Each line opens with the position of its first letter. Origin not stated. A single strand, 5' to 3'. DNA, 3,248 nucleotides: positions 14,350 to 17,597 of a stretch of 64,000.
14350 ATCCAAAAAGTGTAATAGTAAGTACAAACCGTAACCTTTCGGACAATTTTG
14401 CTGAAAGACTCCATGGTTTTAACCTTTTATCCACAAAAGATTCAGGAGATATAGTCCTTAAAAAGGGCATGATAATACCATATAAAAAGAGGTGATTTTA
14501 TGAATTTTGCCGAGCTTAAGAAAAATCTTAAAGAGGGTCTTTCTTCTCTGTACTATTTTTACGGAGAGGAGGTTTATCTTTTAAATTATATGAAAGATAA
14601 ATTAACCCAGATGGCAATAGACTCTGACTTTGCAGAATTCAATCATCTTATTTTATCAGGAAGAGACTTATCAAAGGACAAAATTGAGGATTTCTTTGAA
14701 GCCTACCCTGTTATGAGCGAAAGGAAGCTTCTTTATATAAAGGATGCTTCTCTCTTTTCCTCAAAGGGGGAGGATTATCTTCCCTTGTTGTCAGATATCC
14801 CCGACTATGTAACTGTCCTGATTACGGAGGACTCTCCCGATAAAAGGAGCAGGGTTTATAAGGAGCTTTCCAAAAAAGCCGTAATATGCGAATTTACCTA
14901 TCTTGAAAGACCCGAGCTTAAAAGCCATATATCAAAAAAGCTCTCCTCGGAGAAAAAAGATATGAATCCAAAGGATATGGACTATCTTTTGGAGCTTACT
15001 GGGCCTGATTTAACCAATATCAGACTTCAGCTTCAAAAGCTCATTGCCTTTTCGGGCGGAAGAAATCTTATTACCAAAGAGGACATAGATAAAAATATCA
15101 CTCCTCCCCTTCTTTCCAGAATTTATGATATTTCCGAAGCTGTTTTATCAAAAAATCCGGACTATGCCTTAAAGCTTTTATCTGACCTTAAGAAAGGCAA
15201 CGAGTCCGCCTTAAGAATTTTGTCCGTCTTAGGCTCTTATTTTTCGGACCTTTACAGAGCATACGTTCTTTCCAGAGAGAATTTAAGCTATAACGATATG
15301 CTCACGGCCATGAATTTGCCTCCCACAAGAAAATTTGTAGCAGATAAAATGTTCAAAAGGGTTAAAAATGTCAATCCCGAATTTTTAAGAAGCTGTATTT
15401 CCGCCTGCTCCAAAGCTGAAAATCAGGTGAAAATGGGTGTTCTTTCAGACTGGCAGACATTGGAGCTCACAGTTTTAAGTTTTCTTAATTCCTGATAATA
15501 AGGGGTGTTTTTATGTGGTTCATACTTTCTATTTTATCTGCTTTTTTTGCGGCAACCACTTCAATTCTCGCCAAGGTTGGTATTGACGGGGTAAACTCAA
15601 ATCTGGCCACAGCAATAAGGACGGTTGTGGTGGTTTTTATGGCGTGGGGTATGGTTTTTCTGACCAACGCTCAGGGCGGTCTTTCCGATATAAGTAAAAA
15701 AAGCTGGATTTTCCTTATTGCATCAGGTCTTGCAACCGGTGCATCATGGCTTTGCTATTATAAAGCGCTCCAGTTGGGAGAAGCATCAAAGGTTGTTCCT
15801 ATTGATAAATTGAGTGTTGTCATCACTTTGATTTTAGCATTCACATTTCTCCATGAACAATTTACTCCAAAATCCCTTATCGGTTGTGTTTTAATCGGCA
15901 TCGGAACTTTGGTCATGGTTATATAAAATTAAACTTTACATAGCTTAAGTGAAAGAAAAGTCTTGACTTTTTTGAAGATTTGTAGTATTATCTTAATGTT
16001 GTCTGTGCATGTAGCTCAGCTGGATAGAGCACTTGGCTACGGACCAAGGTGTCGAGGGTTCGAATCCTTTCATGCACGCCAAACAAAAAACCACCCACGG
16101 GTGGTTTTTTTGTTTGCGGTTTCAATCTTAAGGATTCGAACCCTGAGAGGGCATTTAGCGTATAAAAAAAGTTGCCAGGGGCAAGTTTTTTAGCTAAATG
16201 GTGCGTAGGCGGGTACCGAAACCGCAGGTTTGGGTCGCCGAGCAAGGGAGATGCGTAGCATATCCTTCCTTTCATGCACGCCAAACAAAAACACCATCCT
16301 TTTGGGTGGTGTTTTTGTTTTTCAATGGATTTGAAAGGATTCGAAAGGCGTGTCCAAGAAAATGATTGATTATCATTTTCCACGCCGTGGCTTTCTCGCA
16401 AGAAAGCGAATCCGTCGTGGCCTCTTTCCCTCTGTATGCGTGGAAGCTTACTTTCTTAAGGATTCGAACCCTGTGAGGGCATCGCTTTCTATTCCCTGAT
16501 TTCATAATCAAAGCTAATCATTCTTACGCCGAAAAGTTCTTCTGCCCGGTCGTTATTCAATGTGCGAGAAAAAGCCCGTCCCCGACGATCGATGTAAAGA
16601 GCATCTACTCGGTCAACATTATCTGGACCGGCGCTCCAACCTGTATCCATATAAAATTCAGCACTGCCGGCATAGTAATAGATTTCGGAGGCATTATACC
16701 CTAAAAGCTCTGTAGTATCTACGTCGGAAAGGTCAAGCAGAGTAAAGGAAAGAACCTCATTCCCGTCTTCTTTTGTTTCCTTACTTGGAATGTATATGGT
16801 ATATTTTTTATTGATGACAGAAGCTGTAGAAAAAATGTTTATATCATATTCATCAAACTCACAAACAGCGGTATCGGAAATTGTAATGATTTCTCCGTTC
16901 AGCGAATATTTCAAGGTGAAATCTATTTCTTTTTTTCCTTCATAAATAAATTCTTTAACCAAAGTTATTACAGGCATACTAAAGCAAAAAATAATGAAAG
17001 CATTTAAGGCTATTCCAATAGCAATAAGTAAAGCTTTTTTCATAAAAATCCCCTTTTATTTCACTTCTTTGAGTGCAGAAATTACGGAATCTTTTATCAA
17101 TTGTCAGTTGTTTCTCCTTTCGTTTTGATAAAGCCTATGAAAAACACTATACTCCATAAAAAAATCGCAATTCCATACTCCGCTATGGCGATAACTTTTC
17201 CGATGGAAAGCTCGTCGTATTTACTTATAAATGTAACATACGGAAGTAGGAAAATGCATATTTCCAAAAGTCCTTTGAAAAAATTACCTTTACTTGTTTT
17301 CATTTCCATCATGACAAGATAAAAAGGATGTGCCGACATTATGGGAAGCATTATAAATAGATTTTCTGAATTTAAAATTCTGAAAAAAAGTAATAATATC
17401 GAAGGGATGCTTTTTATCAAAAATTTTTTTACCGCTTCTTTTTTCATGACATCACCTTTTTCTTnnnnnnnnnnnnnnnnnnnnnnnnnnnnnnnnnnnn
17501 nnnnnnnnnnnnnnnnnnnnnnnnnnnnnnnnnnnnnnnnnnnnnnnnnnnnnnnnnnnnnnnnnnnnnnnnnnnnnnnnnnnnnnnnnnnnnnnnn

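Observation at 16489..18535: Cassette 1: second PG-binding/LRAT-like gene with holin-like and immunity-like partners, next to tRNA-Arg and the pheST T-box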

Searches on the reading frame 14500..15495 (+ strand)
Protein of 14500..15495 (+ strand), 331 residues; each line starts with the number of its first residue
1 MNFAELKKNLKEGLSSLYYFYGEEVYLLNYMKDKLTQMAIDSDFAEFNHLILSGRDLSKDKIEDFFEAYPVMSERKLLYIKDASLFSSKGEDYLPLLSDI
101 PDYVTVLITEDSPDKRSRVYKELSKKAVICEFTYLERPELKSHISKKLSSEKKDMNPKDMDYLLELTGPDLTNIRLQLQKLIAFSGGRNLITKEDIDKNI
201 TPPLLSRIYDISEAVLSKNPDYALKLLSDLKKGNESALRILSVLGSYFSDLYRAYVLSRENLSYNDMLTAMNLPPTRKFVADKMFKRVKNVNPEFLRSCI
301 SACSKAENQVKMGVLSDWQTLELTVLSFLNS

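Call 41: search_protein_families(library=pfam, proteins=[window:14500-15495:+], max_evalue=0.001)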
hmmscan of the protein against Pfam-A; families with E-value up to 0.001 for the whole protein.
window:14500-15495:+ (331 aa): 2 families
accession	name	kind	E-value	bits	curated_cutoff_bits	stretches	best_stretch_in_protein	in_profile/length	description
PF21694.2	DNA_pol3_delta_C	-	2.3e-16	60.3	27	1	207-327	3-120/121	DNA polymerase III delta subunit, C-terminal domain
PF06144.19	DNA_pol3_delta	-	6.3e-14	52.5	21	1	18-132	1-123/124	DNA polymerase III, delta subunit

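Call 54: find_related_loci(query=window:14500-15495:+, collection=metagenome_contigs, flank=10000)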
Query window:14500-15495:+ (331 aa) in metagenome_contigs; peptide patterns used: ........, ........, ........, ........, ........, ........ (x = any residue, [..] = any of these).
212 stretches matched a pattern, but none encodes a relative of the query by tblastn (E <= 1e-3).
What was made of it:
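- Tried and rejected: A metagenome scan with holA (call 54).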

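Call 66: find_homologous_proteins(query=window:14500-15495:+, max_evalue=1e-30)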
Query window:14500-15495:+ (331 aa): 31 proteins with E <= 1e-30 among 3111 candidates.
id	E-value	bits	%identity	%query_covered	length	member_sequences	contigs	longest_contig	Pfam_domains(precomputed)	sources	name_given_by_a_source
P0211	1.6e-194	664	93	100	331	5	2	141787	PF06144.20,PF21694.3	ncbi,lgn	-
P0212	3.3e-179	613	84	100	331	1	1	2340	PF06144.20,PF21694.3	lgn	-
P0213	3.6e-170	584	80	100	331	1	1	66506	PF06144.20,PF21694.3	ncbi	-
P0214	4.7e-154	531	74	100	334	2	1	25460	PF06144.20,PF21694.3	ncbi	-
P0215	2.1e-153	529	73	100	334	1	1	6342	PF06144.20,PF21694.3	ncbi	-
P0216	1.1e-152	526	71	100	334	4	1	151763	PF06144.20,PF21694.3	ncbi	-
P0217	6.6e-152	524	73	100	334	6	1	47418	PF06144.20,PF21694.3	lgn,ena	-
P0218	2.1e-149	515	72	100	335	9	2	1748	PF06144.20,PF21694.3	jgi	-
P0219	1.4e-147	509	70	100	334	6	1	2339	PF06144.20,PF21694.3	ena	-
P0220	3.8e-147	508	70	100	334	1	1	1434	PF06144.20,PF21694.3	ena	-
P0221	4.7e-147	508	70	100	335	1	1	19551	PF06144.20,PF21694.3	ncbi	-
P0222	1.2e-146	506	71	100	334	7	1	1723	PF06144.20,PF21694.3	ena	-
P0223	8.9e-125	435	61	100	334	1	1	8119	PF06144.20,PF21694.3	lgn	-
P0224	1.6e-121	424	59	100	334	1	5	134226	PF06144.20,PF21694.3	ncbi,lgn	-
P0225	1.0e-116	408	57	97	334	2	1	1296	PF06144.20,PF21694.3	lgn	-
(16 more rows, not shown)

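Call 67: find_encoding_contigs(protein=P0211, flank=10000, max_places=3)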
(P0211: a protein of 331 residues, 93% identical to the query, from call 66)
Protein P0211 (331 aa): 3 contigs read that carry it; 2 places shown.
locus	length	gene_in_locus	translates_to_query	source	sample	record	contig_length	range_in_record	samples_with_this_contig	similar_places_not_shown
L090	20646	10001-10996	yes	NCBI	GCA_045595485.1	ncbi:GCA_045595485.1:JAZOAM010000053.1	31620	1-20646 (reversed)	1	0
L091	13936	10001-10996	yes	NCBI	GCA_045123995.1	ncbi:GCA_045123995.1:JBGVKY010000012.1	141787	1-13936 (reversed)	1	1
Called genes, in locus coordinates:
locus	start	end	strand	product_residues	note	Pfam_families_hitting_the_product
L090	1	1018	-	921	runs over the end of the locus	PF00395:SLH (weak)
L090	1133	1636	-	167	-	PF02559:CarD_TRCF_RID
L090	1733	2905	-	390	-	PF01743:PolyA_pol, PF12627:PolyA_pol_RNAbd, PF13735:tRNA_NucTran2_2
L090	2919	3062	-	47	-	-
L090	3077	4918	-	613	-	PF00884:Sulfatase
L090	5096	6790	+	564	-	PF00587:tRNA-synt_2b, PF04073:tRNA_edit, PF03129:HGTP_anticodon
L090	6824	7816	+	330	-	PF00022:Actin (faint), PF06723:MreB_Mbl, PF00012:HSP70, PF14450:FtsA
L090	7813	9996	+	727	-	PF13567:DUF4131, PF03772:Competence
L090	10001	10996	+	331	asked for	PF06144:DNA_pol3_delta, PF21694:DNA_pol3_delta_C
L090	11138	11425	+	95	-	PF00892:EamA, PF05653:Mg_trans_NIPA (weak)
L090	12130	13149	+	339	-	PF02912:Phe_tRNA-synt_N, PF01409:tRNA-synt_2d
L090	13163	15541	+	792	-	PF01588:tRNA_bind, PF03483:B3_4, PF03484:B5, PF17759:tRNA_synthFbeta, PF03147:FDX-ACB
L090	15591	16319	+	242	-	PF01643:Acyl-ACP_TE, PF13279:4HBT_2 (faint), PF20791:Acyl-ACP_TE_C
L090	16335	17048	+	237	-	PF16654:DAPDH_C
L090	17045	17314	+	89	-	PF16654:DAPDH_C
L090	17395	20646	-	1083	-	?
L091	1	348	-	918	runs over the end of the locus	PF00395:SLH (weak)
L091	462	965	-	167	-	PF02559:CarD_TRCF_RID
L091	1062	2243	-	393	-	PF01743:PolyA_pol, PF12627:PolyA_pol_RNAbd, PF13735:tRNA_NucTran2_2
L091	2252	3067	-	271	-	PF00753:Lactamase_B, PF12706:Lactamase_B_2 (weak)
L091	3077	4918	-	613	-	PF00884:Sulfatase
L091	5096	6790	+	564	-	PF00587:tRNA-synt_2b, PF04073:tRNA_edit, PF03129:HGTP_anticodon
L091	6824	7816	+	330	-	PF00022:Actin (faint), PF06723:MreB_Mbl, PF00012:HSP70, PF14450:FtsA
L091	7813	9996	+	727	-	PF13567:DUF4131, PF03772:Competence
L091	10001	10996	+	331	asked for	PF06144:DNA_pol3_delta, PF21694:DNA_pol3_delta_C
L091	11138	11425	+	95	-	PF00892:EamA, PF05653:Mg_trans_NIPA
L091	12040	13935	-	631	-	?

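Call 68: find_encoding_contigs(protein=P0213, flank=10000, max_places=2)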
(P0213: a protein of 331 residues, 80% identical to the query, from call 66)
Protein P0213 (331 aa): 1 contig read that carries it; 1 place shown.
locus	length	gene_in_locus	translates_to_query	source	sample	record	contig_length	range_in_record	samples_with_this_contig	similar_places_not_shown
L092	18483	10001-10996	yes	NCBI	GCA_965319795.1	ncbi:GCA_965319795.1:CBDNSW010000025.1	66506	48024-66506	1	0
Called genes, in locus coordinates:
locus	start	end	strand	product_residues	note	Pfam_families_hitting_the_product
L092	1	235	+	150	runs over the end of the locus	-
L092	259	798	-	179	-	PF00156:Pribosyltran, PF14681:UPRTase (weak)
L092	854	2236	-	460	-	PF00860:Xan_ur_permease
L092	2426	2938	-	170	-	PF02559:CarD_TRCF_RID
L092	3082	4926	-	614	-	PF00884:Sulfatase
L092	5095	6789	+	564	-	PF00587:tRNA-synt_2b, PF04073:tRNA_edit, PF03129:HGTP_anticodon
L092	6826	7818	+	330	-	PF00022:Actin (faint), PF06723:MreB_Mbl, PF00012:HSP70, PF14450:FtsA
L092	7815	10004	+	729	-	PF13567:DUF4131, PF03772:Competence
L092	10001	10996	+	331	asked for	PF06144:DNA_pol3_delta, PF21694:DNA_pol3_delta_C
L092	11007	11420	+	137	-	PF00892:EamA, PF05653:Mg_trans_NIPA (faint)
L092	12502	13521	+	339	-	PF02912:Phe_tRNA-synt_N, PF01409:tRNA-synt_2d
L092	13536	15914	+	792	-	PF01588:tRNA_bind, PF03483:B3_4, PF03484:B5, PF17759:tRNA_synthFbeta, PF03147:FDX-ACB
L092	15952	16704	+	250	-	PF01643:Acyl-ACP_TE, PF13279:4HBT_2 (weak), PF20791:Acyl-ACP_TE_C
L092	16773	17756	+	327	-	PF16654:DAPDH_C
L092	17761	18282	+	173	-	PF01797:Y1_Tnp (faint)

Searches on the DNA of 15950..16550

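Call 72: search_rna_families(source=window, start=15950, end=16550, threshold=evalue, max_evalue=1)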
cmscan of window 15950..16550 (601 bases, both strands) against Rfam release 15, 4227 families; matches with E-value up to 1: 13.
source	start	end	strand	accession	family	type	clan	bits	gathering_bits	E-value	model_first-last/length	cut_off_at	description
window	16005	16078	+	RF00005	tRNA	Gene; tRNA;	CL00001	61.8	29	5.1e-13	1-71/71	no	tRNA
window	15983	16114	+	RF01859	Phe_leader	Cis-reg; leader;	-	28.1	55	0.014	1-125/125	no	Phenylalanine leader peptide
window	16028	16113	+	RF00106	RNAI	Gene; antisense;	-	25.7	47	0.013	1-102/102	no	RNAI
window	16284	16377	-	RF01859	Phe_leader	Cis-reg; leader;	-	25.7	55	0.049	1-125/125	no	Phenylalanine leader peptide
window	16079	16150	+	RF02351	psRNA14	Gene; sRNA;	-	23.8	60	0.13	1-84/84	no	Proteobacteria sRNA psRNA14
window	16002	16115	+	RF02435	SpF41_sRNA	Gene; sRNA;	-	23.3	52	0.3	1-105/105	no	Streptococcus sRNA SpF41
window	16241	16323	+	RF01772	rnk_pseudo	Cis-reg; leader;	-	23.2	55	0.13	1-108/108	no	Pseudomonas rnk leader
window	16081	16156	-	RF01859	Phe_leader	Cis-reg; leader;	-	22.4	55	0.27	1-125/125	no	Phenylalanine leader peptide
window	16029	16111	+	RF01394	isrK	Gene; sRNA;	-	19.7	50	0.059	1-77/77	no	isrK Hfq binding RNA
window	16284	16319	+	RF00126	ryfA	Gene; sRNA;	-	19.4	80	0.0093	144-181/296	no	ryfA RNA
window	16285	16366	-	RF00106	RNAI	Gene; antisense;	-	18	47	0.77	1-102/102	no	RNAI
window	16257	16318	+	RF00106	RNAI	Gene; antisense;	-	17.8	47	0.85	1-102/102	no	RNAI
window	16252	16320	+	RF02763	IsrM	Gene; sRNA;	-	12.2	376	0.48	1-329/329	no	IsrM sRNA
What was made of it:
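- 16065..16472 (+): Two units of about 200 nt (16065-16266 and 16267-16472). Each starts with a perfect copy of the tRNA 3' end plus a terminator-like hairpin. Copy number and order differ between relatives. No Rfam family matches (call 72).
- Tried and rejected: A permissive Rfam scan of the tRNA flank gave only the tRNA (call 72).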

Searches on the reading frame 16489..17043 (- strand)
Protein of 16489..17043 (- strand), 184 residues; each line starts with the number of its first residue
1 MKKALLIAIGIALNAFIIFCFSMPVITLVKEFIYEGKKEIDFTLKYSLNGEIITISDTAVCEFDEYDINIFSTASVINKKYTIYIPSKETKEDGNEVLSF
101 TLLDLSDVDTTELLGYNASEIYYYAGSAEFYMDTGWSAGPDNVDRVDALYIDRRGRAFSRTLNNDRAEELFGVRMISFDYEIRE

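Call 6: search_protein_families(library=pfam, proteins=[window:16489-17043:-], max_evalue=0.1)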
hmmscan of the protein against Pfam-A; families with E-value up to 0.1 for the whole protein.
window:16489-17043:- (184 aa): 1 family
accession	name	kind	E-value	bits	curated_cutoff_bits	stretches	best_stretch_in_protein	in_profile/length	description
PF22133.1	Toxin_BN_H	-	0.018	15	52.2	1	52-107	93-143/276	Botulinum neurotoxin, helical domain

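Call 44: search_protein_families(library=ncbifam, proteins=[window:16489-17043:-], max_evalue=0.1)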
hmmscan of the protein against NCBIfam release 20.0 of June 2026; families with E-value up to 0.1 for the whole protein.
window:16489-17043:- (184 aa): 0 families

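Call 61: search_protein_families(library=phrogs, proteins=[window:16489-17043:-], max_evalue=0.01)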
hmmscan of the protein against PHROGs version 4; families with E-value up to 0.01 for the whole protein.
window:16489-17043:- (184 aa): 0 families

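Call 62: find_homologous_proteins(query=window:16489-17043:-)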
Query window:16489-17043:- (184 aa): 8 proteins with E <= 0.001 among 71 candidates.
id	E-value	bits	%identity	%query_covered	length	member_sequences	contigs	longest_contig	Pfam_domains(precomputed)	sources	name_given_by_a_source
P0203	6.0e-115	399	100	100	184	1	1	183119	-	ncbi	-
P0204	7.4e-79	282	73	100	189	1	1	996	-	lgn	-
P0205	2.0e-69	251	67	100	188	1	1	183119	-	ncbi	-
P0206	2.3e-69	251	66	100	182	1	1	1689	-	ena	-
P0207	2.2e-57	212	59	100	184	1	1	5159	-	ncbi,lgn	-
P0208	5.8e-48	181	55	100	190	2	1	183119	-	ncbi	-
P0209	5.2e-28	116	41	94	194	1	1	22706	-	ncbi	-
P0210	6.9e-25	106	39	99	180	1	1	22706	-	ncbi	-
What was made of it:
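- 16489..17043 (-): N-terminally anchored 184-aa protein with a beta-rich ectodomain. It belongs to the immunity family that pairs with lipase-tipped toxins and is probably an orphan immunity gene here. Only 8 clusters were found among 5.8 billion (call 62).
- The partner families are extremely narrow and fast-evolving (call 62).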

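Call 63: find_encoding_contigs(protein=P0207, flank=5000, max_places=3)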
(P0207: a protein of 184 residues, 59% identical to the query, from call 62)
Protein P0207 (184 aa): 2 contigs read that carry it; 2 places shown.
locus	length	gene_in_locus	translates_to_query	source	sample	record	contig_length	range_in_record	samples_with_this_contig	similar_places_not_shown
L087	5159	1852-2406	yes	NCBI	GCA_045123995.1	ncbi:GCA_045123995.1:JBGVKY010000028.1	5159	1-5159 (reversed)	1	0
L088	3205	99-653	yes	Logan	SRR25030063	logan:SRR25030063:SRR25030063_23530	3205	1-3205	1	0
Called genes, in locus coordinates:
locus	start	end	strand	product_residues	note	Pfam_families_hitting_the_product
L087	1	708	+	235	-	?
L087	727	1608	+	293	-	-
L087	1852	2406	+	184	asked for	-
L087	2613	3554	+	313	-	PF01555:N6_N4_Mtase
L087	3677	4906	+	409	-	PF01204:Trehalase, PF22422:MGH1-like_GH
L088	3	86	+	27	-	?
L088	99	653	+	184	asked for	-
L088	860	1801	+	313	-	PF01555:N6_N4_Mtase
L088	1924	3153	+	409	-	PF01204:Trehalase, PF22422:MGH1-like_GH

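Call 64: find_encoding_contigs(protein=P0206, flank=5000, max_places=3)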
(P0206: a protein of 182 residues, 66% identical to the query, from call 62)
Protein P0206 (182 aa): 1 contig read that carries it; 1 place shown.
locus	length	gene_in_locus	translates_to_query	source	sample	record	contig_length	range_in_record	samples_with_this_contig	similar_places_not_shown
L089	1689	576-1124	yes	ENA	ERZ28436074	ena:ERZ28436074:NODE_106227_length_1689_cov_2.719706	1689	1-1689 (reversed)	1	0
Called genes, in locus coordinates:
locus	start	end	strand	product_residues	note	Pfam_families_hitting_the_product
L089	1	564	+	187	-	?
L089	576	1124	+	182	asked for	-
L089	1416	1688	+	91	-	?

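Call 83: predict_structure(alignment_id=A3)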
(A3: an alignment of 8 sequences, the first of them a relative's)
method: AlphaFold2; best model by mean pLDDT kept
length: 184 residues; sequences in the alignment: 8
mean_pLDDT: 82.5   pTM: 0.72
mean pLDDT of the five models: 82.5, 81.2, 81.0, 79.3, 71.1
residues with pLDDT >= 90: 111; 70-90: 24; 50-70: 34; < 50: 15
segments of 3 or more residues with pLDDT < 50: 22-33
pLDDT, mean of each block of 10 residues (from residue 1): 59 57 42 68 98 97 73 57 93 92 95 95 94 82 94 92 97 97 88
secondary structure, 60 per line:
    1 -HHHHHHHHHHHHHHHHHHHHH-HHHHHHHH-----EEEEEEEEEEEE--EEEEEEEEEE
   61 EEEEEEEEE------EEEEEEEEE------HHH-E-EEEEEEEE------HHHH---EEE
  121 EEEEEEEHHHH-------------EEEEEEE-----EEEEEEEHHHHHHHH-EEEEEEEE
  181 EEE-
elements in order: H2-22 H24-31 E37-48 E51-69 E76-84 E97-104 H111-114 E118-127 H128-131 E145-151 E157-163 H164-171 E173-183

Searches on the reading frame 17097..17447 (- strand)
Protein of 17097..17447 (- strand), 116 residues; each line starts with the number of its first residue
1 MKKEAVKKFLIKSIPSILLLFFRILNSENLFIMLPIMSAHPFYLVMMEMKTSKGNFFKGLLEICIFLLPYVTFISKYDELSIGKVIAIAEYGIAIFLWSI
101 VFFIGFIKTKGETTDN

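Call 6: search_protein_families(library=pfam, proteins=[window:17097-17447:-], max_evalue=0.1)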
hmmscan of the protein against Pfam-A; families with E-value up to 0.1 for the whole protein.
window:17097-17447:- (116 aa): 0 families

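Call 44: search_protein_families(library=ncbifam, proteins=[window:17097-17447:-], max_evalue=0.1)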
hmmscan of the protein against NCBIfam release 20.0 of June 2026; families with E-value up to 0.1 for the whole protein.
window:17097-17447:- (116 aa): 0 families

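Call 61: search_protein_families(library=phrogs, proteins=[window:17097-17447:-], max_evalue=0.01)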
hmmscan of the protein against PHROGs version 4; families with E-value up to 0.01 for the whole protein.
window:17097-17447:- (116 aa): 0 families
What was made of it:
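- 17097..17447 (-): Polytopic membrane protein, 116 aa: one copy of a roughly 120-aa module. Proposed cognate immunity protein of the tip. No Pfam, NCBIfam or PHROG hit (calls 6, 44, 61).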
